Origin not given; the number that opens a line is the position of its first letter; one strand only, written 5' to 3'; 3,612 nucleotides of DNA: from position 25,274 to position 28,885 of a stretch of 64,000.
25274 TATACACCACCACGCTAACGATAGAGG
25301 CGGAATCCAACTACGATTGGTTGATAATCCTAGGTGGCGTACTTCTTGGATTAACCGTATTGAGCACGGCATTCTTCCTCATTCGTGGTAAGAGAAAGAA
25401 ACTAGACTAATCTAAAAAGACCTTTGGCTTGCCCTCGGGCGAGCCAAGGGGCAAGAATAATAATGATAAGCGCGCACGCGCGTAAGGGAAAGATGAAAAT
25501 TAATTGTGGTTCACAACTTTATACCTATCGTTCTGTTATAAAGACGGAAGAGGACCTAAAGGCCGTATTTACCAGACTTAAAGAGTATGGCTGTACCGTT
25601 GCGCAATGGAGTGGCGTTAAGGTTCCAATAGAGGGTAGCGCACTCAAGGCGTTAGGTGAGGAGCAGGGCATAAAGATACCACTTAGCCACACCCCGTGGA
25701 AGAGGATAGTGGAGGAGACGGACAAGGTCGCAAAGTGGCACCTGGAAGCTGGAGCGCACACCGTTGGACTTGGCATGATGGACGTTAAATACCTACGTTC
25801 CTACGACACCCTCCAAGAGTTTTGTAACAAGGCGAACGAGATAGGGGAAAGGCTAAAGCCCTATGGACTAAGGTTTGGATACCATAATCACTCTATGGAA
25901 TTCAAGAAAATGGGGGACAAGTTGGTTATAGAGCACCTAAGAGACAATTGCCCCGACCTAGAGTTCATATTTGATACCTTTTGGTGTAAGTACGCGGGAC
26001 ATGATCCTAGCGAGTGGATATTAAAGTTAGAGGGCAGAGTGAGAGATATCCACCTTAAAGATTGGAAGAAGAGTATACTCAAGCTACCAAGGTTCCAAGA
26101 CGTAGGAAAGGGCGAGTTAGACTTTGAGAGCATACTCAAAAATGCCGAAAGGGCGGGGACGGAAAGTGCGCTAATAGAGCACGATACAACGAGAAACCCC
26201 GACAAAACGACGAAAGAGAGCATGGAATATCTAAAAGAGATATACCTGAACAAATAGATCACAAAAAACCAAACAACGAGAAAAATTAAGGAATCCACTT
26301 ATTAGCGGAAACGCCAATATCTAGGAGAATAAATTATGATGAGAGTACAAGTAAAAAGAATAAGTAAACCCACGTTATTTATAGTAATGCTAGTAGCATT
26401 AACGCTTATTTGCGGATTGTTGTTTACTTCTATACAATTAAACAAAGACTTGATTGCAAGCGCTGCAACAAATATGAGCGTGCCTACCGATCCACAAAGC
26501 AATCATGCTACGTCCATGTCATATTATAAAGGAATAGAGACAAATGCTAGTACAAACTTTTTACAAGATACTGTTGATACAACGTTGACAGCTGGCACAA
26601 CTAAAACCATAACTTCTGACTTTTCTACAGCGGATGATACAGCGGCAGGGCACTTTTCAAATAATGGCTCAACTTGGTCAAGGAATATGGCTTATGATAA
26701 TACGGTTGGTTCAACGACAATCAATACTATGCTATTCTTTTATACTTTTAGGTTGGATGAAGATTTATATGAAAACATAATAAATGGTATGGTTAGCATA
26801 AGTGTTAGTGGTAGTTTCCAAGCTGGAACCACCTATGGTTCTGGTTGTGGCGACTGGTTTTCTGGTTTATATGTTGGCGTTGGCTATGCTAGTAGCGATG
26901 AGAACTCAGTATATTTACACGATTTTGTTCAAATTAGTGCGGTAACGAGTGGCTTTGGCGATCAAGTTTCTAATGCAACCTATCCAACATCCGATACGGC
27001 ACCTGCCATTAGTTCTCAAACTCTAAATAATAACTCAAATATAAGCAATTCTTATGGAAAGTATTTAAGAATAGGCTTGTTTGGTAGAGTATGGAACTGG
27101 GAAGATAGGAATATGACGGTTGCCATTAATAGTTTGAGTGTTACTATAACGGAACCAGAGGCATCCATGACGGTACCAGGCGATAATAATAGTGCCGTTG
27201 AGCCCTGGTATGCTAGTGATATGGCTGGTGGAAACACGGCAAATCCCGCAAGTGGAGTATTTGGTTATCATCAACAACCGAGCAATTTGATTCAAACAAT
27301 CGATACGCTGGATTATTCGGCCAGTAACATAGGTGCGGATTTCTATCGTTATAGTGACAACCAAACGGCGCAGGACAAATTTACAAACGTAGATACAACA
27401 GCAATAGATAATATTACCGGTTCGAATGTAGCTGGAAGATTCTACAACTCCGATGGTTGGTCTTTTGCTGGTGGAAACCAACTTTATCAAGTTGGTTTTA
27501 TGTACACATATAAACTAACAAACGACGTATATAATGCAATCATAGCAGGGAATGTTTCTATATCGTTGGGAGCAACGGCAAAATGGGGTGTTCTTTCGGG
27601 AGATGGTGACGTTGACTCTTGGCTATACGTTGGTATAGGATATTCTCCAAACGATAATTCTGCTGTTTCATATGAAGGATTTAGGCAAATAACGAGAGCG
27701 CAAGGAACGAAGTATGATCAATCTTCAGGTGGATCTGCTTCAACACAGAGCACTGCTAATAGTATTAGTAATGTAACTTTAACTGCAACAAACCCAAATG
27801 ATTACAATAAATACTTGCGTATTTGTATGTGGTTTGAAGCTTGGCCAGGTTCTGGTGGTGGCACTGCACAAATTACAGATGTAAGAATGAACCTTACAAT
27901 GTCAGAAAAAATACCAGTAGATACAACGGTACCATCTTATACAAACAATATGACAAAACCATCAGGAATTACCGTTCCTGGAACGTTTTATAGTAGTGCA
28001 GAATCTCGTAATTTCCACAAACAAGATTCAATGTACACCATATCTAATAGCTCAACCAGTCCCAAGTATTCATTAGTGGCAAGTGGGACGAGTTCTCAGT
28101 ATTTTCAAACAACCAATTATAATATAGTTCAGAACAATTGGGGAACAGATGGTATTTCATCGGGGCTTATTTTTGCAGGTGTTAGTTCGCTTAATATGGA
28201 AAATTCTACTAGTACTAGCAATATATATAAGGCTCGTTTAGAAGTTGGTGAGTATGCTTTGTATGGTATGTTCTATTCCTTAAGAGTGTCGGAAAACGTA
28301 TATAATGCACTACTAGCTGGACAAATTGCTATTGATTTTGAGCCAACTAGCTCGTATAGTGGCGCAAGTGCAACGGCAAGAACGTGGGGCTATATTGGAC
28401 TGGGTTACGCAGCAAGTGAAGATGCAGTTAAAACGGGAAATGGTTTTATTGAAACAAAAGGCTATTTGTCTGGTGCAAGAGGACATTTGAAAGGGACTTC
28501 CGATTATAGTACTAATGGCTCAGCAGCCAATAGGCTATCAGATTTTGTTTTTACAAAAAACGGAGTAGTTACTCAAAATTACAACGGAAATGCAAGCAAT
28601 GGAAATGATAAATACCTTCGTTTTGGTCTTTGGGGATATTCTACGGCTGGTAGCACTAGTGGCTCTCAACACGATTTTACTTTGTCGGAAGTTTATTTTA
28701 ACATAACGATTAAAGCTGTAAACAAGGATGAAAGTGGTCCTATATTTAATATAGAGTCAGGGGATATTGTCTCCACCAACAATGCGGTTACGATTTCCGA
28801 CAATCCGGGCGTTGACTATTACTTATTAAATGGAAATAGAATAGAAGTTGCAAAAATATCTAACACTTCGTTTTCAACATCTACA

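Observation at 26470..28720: Uncharacterised ~250-aa head module, triplicated in giant 3 and present once (diverged) at the N-termini of giants 2 and 1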

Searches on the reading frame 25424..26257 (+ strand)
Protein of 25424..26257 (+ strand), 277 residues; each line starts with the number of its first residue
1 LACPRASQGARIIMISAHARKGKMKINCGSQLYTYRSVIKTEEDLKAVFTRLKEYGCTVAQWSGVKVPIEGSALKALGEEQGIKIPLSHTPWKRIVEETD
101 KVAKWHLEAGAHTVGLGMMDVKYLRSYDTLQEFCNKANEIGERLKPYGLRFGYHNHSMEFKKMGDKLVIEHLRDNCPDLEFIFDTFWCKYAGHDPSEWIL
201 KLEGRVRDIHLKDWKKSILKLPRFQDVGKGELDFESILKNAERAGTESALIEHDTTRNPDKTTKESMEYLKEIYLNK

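Call 10: search_protein_families(library=pfam, proteins=[window:25424-26257:+], max_evalue=0.01)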
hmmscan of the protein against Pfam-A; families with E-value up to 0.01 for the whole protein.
window:25424-26257:+ (277 aa): 1 family
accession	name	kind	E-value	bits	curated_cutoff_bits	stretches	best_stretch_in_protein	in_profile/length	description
PF01261.30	AP_endonuc_2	-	2e-13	51.1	31.1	1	110-272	81-248/249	Xylose isomerase-like TIM barrel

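Call 54: find_encoding_contigs(protein=window:25493-26257:+, flank=10000, max_places=10)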
Protein window:25493-26257:+ (254 aa): 15 contigs read that carry it; 10 places shown.
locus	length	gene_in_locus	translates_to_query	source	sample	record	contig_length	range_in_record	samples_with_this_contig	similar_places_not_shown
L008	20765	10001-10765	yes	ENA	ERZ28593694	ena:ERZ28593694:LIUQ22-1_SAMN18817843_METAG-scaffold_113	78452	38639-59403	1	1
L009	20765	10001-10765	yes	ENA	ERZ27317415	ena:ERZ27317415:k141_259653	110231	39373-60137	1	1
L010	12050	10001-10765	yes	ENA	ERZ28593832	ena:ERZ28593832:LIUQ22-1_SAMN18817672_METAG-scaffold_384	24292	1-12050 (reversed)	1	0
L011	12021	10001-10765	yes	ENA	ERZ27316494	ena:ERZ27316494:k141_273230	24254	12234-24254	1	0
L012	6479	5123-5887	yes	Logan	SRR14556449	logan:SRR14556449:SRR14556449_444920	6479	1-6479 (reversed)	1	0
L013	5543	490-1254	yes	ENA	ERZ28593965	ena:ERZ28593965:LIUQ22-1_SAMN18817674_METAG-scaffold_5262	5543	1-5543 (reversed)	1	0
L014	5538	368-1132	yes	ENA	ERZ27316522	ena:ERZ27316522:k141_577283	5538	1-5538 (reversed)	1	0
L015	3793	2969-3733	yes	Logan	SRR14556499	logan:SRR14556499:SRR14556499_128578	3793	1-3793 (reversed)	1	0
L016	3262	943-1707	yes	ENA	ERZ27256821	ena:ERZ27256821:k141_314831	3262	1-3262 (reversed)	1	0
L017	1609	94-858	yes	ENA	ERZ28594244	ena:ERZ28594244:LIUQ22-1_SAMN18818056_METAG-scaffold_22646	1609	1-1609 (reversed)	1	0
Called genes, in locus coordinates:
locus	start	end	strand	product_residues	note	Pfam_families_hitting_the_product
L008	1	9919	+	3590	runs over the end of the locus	-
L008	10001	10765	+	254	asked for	PF01261:AP_endonuc_2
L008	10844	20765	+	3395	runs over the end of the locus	PF18657:YDG, PF18676:MBG_2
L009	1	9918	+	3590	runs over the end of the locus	-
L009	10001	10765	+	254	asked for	PF01261:AP_endonuc_2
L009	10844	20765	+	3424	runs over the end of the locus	PF18657:YDG, PF18676:MBG_2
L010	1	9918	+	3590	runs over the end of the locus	-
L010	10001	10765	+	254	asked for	PF01261:AP_endonuc_2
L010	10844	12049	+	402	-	?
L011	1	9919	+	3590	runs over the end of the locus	-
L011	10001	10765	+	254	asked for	PF01261:AP_endonuc_2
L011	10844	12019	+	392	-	?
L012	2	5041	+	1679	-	?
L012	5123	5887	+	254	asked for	PF01261:AP_endonuc_2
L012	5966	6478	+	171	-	?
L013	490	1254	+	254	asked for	PF01261:AP_endonuc_2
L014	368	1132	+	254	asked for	PF01261:AP_endonuc_2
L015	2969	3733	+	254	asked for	PF01261:AP_endonuc_2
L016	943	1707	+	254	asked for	PF01261:AP_endonuc_2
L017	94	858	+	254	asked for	PF01261:AP_endonuc_2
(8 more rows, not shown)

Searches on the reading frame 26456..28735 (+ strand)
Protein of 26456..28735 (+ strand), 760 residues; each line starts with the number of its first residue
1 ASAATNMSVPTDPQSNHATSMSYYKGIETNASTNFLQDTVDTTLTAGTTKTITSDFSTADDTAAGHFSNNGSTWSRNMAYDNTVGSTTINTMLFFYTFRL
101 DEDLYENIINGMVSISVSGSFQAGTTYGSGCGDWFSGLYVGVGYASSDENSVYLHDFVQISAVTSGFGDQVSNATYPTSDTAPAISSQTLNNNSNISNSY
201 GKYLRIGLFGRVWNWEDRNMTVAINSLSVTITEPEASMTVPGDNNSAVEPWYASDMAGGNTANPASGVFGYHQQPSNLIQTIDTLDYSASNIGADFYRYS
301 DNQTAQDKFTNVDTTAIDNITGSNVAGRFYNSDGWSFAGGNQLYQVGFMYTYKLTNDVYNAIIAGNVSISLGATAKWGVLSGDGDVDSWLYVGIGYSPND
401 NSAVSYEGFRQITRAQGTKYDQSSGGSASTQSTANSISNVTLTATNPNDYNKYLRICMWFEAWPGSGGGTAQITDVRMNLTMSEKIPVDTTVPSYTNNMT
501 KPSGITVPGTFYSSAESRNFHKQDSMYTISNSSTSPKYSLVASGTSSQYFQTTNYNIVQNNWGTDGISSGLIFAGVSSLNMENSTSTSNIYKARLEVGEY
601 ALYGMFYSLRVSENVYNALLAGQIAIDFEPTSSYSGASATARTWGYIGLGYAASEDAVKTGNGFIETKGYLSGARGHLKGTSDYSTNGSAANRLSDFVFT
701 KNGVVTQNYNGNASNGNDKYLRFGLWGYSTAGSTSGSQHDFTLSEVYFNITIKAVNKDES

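Call 13: find_homologous_proteins(query=window:26456-28735:+, max_evalue=0.001)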
Query window:26456-28735:+ (760 aa): 1 proteins with E <= 0.001 among 8000 candidates.
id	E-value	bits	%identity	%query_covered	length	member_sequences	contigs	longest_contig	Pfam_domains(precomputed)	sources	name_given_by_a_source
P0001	7.7e-69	251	37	62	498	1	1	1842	-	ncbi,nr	ncbi:MAG: hypothetical protein J6V69_00520, partial [Clostridia bacterium]|nr:hypothetical protein [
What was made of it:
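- There is 1 hit in the 5.8-billion word-indexed search (call 13).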

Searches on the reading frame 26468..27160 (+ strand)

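Call 35: search_protein_families(library=pfam, proteins=[window:26468-27160:+], max_evalue=10)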
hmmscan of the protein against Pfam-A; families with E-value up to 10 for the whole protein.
window:26468-27160:+ (231 aa): 1 family
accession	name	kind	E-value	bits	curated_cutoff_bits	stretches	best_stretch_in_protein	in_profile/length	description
PF18981.6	InlK_D3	-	0.2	12.2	25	1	15-55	7-43/75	Internalin K domain (D3/D4)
